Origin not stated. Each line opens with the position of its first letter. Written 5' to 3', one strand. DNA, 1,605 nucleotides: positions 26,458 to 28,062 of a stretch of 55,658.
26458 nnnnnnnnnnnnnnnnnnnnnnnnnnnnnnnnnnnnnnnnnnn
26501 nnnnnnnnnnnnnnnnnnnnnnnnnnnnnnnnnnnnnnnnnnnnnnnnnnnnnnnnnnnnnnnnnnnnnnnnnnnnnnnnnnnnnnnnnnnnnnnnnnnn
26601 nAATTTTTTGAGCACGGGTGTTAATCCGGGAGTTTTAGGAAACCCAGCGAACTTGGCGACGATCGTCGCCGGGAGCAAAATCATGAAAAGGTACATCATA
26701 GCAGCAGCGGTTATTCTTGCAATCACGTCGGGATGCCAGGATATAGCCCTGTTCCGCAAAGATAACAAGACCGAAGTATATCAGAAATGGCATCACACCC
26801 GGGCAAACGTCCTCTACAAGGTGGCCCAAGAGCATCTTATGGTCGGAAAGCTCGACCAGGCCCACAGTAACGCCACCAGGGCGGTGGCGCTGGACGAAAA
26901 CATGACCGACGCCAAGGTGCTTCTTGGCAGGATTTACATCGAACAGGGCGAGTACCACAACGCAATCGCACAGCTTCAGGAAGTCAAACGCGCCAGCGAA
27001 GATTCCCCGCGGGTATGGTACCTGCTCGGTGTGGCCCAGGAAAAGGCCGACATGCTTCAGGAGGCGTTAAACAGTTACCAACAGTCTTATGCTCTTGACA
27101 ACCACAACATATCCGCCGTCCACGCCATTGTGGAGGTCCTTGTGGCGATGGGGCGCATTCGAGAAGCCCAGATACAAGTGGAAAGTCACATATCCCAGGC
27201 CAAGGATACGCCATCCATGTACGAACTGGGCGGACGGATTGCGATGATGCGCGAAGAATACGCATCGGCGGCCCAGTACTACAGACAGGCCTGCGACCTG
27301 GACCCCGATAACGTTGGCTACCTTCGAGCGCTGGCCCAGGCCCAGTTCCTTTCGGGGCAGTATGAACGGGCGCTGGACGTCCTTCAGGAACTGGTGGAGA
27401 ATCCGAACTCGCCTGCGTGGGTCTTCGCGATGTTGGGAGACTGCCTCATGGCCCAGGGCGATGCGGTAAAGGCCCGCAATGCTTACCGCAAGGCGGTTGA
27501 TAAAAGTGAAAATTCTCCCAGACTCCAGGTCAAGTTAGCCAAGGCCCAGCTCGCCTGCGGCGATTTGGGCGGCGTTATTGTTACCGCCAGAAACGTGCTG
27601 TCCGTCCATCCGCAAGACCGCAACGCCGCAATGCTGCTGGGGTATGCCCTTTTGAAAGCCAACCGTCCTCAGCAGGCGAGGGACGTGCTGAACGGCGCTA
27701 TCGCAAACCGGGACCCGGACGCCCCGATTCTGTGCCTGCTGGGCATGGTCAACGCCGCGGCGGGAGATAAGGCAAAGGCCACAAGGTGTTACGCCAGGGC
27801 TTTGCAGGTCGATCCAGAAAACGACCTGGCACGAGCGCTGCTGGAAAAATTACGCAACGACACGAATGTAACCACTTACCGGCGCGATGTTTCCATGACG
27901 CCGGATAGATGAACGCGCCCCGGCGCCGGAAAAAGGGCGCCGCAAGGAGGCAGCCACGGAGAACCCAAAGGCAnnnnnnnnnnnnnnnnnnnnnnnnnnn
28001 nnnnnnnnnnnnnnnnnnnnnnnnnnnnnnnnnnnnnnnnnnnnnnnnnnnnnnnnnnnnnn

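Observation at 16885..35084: An 18 kb hybrid type IV filament locus combines T2SS-style pseudopilins with a PilMNO/MSHA-style core, interrupted by a signalling cassette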

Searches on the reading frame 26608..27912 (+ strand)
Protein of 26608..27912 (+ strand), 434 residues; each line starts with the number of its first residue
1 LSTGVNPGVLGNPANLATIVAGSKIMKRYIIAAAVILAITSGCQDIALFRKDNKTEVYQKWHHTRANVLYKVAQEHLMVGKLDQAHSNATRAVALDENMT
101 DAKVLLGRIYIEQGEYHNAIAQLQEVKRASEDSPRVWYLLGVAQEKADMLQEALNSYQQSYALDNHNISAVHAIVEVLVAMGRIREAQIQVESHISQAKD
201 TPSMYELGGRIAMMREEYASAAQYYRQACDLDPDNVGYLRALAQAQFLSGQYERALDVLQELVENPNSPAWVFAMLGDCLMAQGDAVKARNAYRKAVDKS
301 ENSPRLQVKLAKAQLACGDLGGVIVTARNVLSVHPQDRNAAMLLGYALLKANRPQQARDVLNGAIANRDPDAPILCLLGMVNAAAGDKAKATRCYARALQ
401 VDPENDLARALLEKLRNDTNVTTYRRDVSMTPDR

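Call 4: search_protein_families(library=pfam, proteins=[window:26608-27912:+], max_evalue=0.01)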
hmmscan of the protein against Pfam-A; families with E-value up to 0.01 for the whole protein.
window:26608-27912:+ (434 aa): 36 families (the best 25 are shown)
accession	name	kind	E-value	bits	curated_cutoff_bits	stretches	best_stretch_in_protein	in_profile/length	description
PF14559.12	TPR_19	-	3.9e-38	130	25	5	78-140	3-65/68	Tetratricopeptide repeat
PF07719.23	TPR_2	-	7.5e-34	113.5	27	4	374-405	3-34/34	Tetratricopeptide repeat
PF13428.12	TPR_14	-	2.5e-30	102.2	23.5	4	239-274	4-40/44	Tetratricopeptide repeat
PF13432.12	TPR_16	-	2.5e-27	95.4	32.7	6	209-268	4-64/65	Tetratricopeptide repeat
PF13414.12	TPR_11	-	6.3e-23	80.6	26.8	3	107-146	1-40/42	TPR repeat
PF00515.34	TPR_1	-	4.5e-22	77.3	27.8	2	372-405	1-34/34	Tetratricopeptide repeat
PF12895.13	ANAPC3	-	4.8e-21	75.3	27.2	3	82-158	5-80/82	Anaphase-promoting complex, cyclosome, subunit 3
PF13181.12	TPR_8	-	7.3e-21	72.9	25.7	1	102-131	3-32/34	Tetratricopeptide repeat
PF23914.1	TPR_CcmH_CycH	-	6.6e-20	72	42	2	260-360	41-143/158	Cytochrome c-type biogenesis protein H TPR domain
PF13424.12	TPR_12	-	4.6e-19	68.8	30.1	1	104-164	7-75/77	Tetratricopeptide repeat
PF13174.12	TPR_6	-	1.2e-15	57.4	26.3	0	242-268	6-33/33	Tetratricopeptide repeat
PF25063.1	ARM_TT21_C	-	1.3e-15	58.3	35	2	95-171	90-166/209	Tetratricopeptide repeat protein 21 C-terminal ARM domain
PF13431.12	TPR_17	-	2.1e-14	52.9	24.4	1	224-256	1-33/34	Tetratricopeptide repeat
PF13176.12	TPR_7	-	7.9e-11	41.6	27.9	0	105-127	4-26/36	Tetratricopeptide repeat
PF09976.15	TPR_21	-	2.1e-09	37.8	25.5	1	220-311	94-189/193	Tetratricopeptide repeat-like domain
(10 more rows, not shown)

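Call 6: search_protein_families(library=ncbifam, proteins=[window:26608-27912:+], max_evalue=0.01)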
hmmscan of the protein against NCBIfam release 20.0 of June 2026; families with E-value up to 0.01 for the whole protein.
window:26608-27912:+ (434 aa): 40 families (the best 25 are shown)
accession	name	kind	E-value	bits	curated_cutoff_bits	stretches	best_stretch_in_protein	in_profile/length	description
TIGR02917.1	PEP_TPR_lipo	equivalog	2.5e-36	125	312.2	1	66-411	397-742/899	XrtA/PEP-CTERM system TPR-repeat protein PrsT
NF040959.1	MamA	equivalog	1.5e-27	96.4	200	3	62-186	67-191/204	magnetosome protein MamA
TIGR02521.1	type_IV_pilW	equivalog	8.3e-24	84.4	154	3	98-262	29-195/234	type IV pilus biogenesis/stability protein PilW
NF052415.1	T3SS_chap_SctY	equivalog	5e-21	75.2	70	3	311-400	13-105/106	type III secretion apparatus assembly chaperone SctY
TIGR02552.1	LcrH_SycD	equivalog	9.7e-20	70.7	104.8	2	224-319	6-101/136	SycD/LcrH family type III secretion system chaperone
NF008757.0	PRK11788.1-5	equivalog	5.5e-14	52.1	363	2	58-197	172-311/388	lipopolysaccharide assembly protein LapB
TIGR00540.1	TPR_hemY_coli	hypoth_equivalog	1.8e-13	50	142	2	80-296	166-385/385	heme biosynthesis-associated TPR protein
NF033920.0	C39_PA2778_fam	equivalog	3.1e-13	49.7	150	1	330-403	182-255/255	PA2778 family cysteine peptidase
TIGR00990.1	3a0801s09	subfamily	4.5e-13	48.7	757.25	2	183-302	380-499/615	mitochondrial import receptor subunit TOM70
NF047371.1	FlcA_CTERM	equivalog_domain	1.4e-12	46.9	300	3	193-304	429-541/646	periplasmic flagellar collar protein FlcA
TIGR03939.1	PGA_TPR_OMP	equivalog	3.5e-12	45.4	366.65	3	215-313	99-197/800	poly-beta-1,6 N-acetyl-D-glucosamine export porin PgaA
NF008520.0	PRK11447.1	equivalog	3.6e-12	44.9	858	3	345-410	358-424/1157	cellulose synthase complex outer membrane protein BcsC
NF052312.1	T9SS_PorW_SprE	equivalog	2.2e-11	43.2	250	2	81-179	156-261/716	type IX secretion system periplasmic lipoprotein PorW/SprE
TIGR02795.1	tol_pal_ybgF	equivalog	5.1e-11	43.2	90.1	2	243-340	9-112/119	tol-pal system protein YbgF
NF052400.1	M48_BAM_BepA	equivalog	3.1e-10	39.4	570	1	220-353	293-424/483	beta-barrel assembly-enhancing protease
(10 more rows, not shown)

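Call 59: search_protein_families(library=ncbifam, proteins=[window:26680-27912:+], max_evalue=0.00001)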
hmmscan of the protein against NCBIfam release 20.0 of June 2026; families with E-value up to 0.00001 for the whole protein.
window:26680-27912:+ (410 aa): 28 families (the best 25 are shown)
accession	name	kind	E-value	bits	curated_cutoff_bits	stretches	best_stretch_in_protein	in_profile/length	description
TIGR02917.1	PEP_TPR_lipo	equivalog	1.9e-36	125.4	312.2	2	42-292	397-647/899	XrtA/PEP-CTERM system TPR-repeat protein PrsT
NF040959.1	MamA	equivalog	1e-27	96.9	200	3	38-162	67-191/204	magnetosome protein MamA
TIGR02521.1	type_IV_pilW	equivalog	5.7e-24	84.9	154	1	74-238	29-195/234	type IV pilus biogenesis/stability protein PilW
NF052415.1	T3SS_chap_SctY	equivalog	3.6e-21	75.7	70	2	287-376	13-105/106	type III secretion apparatus assembly chaperone SctY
TIGR02552.1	LcrH_SycD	equivalog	6.6e-20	71.2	104.8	1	200-295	6-101/136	SycD/LcrH family type III secretion system chaperone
NF008757.0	PRK11788.1-5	equivalog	4.8e-14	52.3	363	1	34-173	172-311/388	lipopolysaccharide assembly protein LapB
TIGR00540.1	TPR_hemY_coli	hypoth_equivalog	1.2e-13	50.6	142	0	57-272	167-385/385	heme biosynthesis-associated TPR protein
NF033920.0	C39_PA2778_fam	equivalog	2e-13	50.3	150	0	306-379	182-255/255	PA2778 family cysteine peptidase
TIGR00990.1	3a0801s09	subfamily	3.6e-13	49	757.25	1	158-278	379-499/615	mitochondrial import receptor subunit TOM70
NF047371.1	FlcA_CTERM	equivalog_domain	4.8e-13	48.5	300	1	169-280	429-541/646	periplasmic flagellar collar protein FlcA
NF008520.0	PRK11447.1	equivalog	2.3e-12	45.5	858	0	321-386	358-424/1157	cellulose synthase complex outer membrane protein BcsC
TIGR03939.1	PGA_TPR_OMP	equivalog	2.8e-12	45.7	366.65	1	192-289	100-197/800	poly-beta-1,6 N-acetyl-D-glucosamine export porin PgaA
NF052312.1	T9SS_PorW_SprE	equivalog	1.5e-11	43.7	250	1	57-155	156-261/716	type IX secretion system periplasmic lipoprotein PorW/SprE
TIGR02795.1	tol_pal_ybgF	equivalog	2.9e-11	44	90.1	0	219-316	9-112/119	tol-pal system protein YbgF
NF052400.1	M48_BAM_BepA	equivalog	2.9e-10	39.5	570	1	197-329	294-424/483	beta-barrel assembly-enhancing protease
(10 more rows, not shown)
